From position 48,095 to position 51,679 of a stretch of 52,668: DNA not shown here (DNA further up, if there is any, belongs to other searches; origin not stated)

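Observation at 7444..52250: Self-contained ~44.8-kb hybrid NRPS/PKS operon (9 NRPS + 2 PKS modules) whose domain string I do not recognise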

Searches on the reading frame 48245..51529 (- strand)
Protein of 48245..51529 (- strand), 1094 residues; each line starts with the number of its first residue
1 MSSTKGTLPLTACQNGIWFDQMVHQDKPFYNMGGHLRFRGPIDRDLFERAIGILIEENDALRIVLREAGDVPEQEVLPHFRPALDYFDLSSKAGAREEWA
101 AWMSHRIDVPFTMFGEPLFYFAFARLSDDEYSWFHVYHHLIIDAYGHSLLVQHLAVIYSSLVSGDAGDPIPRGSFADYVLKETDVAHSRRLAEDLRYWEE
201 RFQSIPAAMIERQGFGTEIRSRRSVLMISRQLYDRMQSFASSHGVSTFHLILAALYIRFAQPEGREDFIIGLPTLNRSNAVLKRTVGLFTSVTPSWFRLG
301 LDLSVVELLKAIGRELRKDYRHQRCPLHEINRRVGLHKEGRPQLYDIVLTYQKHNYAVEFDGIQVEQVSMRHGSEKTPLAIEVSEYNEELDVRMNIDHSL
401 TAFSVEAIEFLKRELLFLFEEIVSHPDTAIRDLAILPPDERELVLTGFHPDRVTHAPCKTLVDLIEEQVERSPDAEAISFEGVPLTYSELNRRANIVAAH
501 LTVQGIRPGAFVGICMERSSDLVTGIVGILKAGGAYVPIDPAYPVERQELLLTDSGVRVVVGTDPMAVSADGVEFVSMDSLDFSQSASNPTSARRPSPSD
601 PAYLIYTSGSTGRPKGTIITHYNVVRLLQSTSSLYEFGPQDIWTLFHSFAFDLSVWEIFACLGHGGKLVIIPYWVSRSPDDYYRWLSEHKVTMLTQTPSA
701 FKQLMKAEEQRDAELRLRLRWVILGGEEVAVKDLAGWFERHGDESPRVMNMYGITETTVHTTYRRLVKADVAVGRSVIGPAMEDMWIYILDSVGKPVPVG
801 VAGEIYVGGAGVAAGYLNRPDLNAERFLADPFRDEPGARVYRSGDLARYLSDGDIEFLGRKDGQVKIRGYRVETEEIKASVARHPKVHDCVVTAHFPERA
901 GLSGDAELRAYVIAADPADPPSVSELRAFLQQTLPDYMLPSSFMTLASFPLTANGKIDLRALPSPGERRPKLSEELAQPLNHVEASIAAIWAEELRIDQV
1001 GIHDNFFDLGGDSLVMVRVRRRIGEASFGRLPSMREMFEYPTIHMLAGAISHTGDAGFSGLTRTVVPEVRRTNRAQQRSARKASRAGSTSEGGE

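Call 3: search_protein_families(library=pfam, proteins=[window:48245-51529:-])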
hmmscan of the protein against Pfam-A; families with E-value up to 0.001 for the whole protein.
window:48245-51529:- (1094 aa): 4 families
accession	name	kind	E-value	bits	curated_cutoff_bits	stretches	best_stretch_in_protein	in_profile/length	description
PF00501.34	AMP-binding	-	1e-85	288.3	29.9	1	466-817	2-384/384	AMP-binding enzyme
PF00668.25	Condensation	-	5.5e-68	230.2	30.6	1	6-443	3-454/456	Condensation domain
PF00550.31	PP-binding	-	1.8e-12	47.7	20.8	1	987-1050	3-67/67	Phosphopantetheine attachment site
PF13193.12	AMP-binding_C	-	1.2e-06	29.8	24.5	1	876-956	1-76/76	AMP-binding enzyme C-terminal domain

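Call 18: search_protein_families(library=ncbifam, proteins=[window:48245-51529:-])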
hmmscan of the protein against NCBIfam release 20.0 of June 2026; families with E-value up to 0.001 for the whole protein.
window:48245-51529:- (1094 aa): 104 families (the best 25 are shown)
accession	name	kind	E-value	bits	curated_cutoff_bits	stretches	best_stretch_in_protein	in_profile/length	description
NF004282.0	PRK05691.1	subfamily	1e-165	552.8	4090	1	5-1075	673-1726/4334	non-ribosomal peptide synthase/polyketide synthase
NF038078.1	NRPS_MxcG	equivalog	1.2e-152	509.9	2300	1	7-1058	4-1049/1442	myxochelin non-ribosomal peptide synthetase MxcG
NF041803.1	NRPS_SolG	exception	3e-137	458.9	2200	1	9-1047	113-1152/1163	solanimycin non-ribosomal peptide synthetase SolG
NF047350.1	aureusi_NRPS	equivalog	6.1e-133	444.6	2500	2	458-1059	412-984/2373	aureusimine non-ribosomal peptide synthetase AusA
TIGR01733.1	AA-adenyl-dom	subfamily_domain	6.4e-132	440.2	317.4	1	486-892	1-409/409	amino acid adenylation domain-containing protein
NF007605.2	PRK10252.1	equivalog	1.3e-124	417.1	2400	1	7-1023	3-1015/1292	enterobactin non-ribosomal peptide synthetase EntF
NF003417.0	PRK04813.1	subfamily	1.5e-79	267.8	476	1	459-962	3-499/505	D-alanine--poly(phosphoribitol) ligase subunit DltA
TIGR01734.1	D-ala-DACP-lig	equivalog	3.3e-74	250.3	559.85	1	461-962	2-498/504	D-alanine--poly(phosphoribitol) ligase subunit DltA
TIGR03443.1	alpha_am_amid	equivalog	8.8e-73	245.4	1030.1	3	598-891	414-730/1390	L-aminoadipate-semialdehyde dehydrogenase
TIGR03098.1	ligase_PEP_1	hypoth_equivalog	8.3e-64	215.9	592.35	2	581-962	145-514/517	acyl-CoA ligase (AMP-forming), exosortase A system-associated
NF004837.0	PRK06187.1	subfamily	2.2e-53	181.3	476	1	459-962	8-518/531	long-chain-fatty-acid--CoA ligase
NF004511.1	PRK05852.1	equivalog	5.2e-48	163.9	650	1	461-962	1-500/505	FadD7 family fatty acid--CoA ligase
NF006181.0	PRK08314.1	subfamily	2.7e-43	148.1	705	2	590-963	195-551/563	long-chain-fatty-acid--CoA ligase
NF005858.0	PRK07787.1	subfamily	1.7e-42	145.5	575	1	462-962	4-468/471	acyl-CoA synthetase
NF004822.0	PRK06178.1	equivalog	1.2e-41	143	782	2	578-962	192-563/571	acyl-CoA synthetase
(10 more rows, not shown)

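Call 42: find_homologous_proteins(query=window:48245-51529:-, max_evalue=1e-50)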
Query window:48245-51529:- (1094 aa): 1182 proteins with E <= 1e-50 among 8000 candidates; the best 120 are listed.
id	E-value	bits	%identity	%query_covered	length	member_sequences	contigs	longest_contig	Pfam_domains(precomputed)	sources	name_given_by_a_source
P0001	0.0e+0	1296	38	95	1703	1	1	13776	PF00668.26,PF00550.32,PF00501.35,PF13193.13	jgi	jgi:amino acid adenylation domain-containing protein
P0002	0.0e+0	1293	54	100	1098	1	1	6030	PF00668.26,PF00550.32,PF00501.35,PF13193.13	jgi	jgi:amino acid adenylation domain-containing protein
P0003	0.0e+0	1173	51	96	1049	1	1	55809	PF00668.26,PF00550.32,PF00501.35,PF13193.13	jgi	jgi:amino acid adenylation domain-containing protein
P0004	0.0e+0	1098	46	57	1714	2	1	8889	PF00668.26,PF00550.32,PF00501.35,PF13193.13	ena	-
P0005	0.0e+0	1080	49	95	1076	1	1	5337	PF00668.26,PF00550.32,PF00501.35,PF13193.13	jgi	jgi:amino acid adenylation domain-containing protein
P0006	0.0e+0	1077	38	93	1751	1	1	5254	PF00668.26,PF00550.32,PF00501.35,PF13193.13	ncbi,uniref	ncbi:non-ribosomal peptide synthetase, partial [Caballeronia sp. dw_276]|uniref:non-ribosomal peptid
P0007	0.0e+0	1035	47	54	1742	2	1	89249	PF00668.26,PF00550.32,PF00501.35,PF13193.13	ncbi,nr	ncbi:MAG TPA: amino acid adenylation domain-containing protein [Pyrinomonadaceae bacterium]|nr:amino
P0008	0.0e+0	1013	33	96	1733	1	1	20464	PF00668.26,PF00550.32,PF00501.35,PF13193.13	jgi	jgi:amino acid adenylation domain-containing protein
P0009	4.7e-295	1000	32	99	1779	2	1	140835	PF00668.26,PF00550.32,PF00501.35,PF13193.13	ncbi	ncbi:amino acid adenylation domain-containing protein [Scytonema sp. NUACC21]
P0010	1.9e-292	991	33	96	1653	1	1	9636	PF00668.26,PF00550.32,PF00501.35,PF13193.13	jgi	jgi:amino acid adenylation domain-containing protein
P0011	2.8e-292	991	31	96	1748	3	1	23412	PF00668.26,PF00550.32,PF00501.35,PF13193.13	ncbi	ncbi:amino acid adenylation domain-containing protein [Aerosakkonema sp. BLCC-F2]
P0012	4.1e-290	983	45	57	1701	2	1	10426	PF00668.26,PF00550.32,PF00501.35,PF13193.13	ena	-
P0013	7.0e-287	973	33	96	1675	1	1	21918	PF00668.26,PF00550.32,PF00501.35,PF13193.13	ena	-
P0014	3.9e-279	947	32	98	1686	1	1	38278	PF00668.26,PF00550.32,PF00501.35,PF13193.13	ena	-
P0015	1.2e-278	945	48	56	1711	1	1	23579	PF00668.26,PF00550.32,PF00501.35,PF13193.13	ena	-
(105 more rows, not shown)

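Call 43: find_encoding_contigs(protein=P0003, flank=10000, max_places=3)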
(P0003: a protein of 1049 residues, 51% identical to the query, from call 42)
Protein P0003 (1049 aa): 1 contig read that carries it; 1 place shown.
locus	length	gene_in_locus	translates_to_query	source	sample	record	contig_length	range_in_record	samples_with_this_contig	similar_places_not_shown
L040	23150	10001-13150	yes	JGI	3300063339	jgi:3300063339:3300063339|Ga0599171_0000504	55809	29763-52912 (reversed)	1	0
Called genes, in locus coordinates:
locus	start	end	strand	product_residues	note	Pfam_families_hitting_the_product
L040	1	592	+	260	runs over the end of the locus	PF02900:LigB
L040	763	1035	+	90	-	PF01169:GDT1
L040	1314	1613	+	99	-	PF01909:NTP_transf_2, PF18765:Polbeta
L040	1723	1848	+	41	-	-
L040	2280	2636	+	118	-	-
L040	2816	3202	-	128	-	-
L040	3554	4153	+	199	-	PF04542:Sigma70_r2 (weak)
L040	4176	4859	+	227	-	PF05128:DUF697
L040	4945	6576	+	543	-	PF00664:ABC_membrane (weak), PF00005:ABC_tran, PF13304:AAA_21 (faint)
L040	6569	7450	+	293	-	PF01145:Band_7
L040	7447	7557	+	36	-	-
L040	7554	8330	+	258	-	PF00975:Thioesterase, PF12697:Abhydrolase_6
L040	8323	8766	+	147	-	-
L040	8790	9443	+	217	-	PF22624:AASDHPPT_N, PF01648:ACPS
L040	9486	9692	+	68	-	-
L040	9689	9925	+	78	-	-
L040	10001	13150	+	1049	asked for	PF00668:Condensation, PF00501:AMP-binding, PF13193:AMP-binding_C, PF00550:PP-binding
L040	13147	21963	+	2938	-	PF00109:ketoacyl-synt, PF02801:Ketoacyl-synt_C, PF16197:KAsynt_C_assoc, PF22621:CurL-like_PKS_C, PF00698:Acyl_transf_1, PF00550:PP-binding, PF00202:Aminotran_3, PF00668:Condensation, +5 more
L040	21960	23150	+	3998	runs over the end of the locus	PF00668:Condensation, PF00550:PP-binding, PF00668:Condensation, PF00501:AMP-binding, PF13193:AMP-binding_C, PF00550:PP-binding, PF00668:Condensation, PF00501:AMP-binding, +12 more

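Call 44: find_encoding_contigs(protein=P0002, flank=10000, max_places=3)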
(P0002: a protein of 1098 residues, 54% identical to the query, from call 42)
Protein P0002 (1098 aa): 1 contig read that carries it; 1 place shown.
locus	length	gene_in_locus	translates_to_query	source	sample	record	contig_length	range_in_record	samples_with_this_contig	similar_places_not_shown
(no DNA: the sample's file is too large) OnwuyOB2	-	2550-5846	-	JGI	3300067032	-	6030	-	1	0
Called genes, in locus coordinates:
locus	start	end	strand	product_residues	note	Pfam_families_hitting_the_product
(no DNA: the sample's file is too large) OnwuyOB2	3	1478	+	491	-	?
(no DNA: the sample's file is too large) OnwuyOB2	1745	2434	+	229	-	PF00975:Thioesterase, PF12697:Abhydrolase_6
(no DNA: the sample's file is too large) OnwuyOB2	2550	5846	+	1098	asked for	PF00668:Condensation, PF00501:AMP-binding, PF13193:AMP-binding_C, PF00550:PP-binding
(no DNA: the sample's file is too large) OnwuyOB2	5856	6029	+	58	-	?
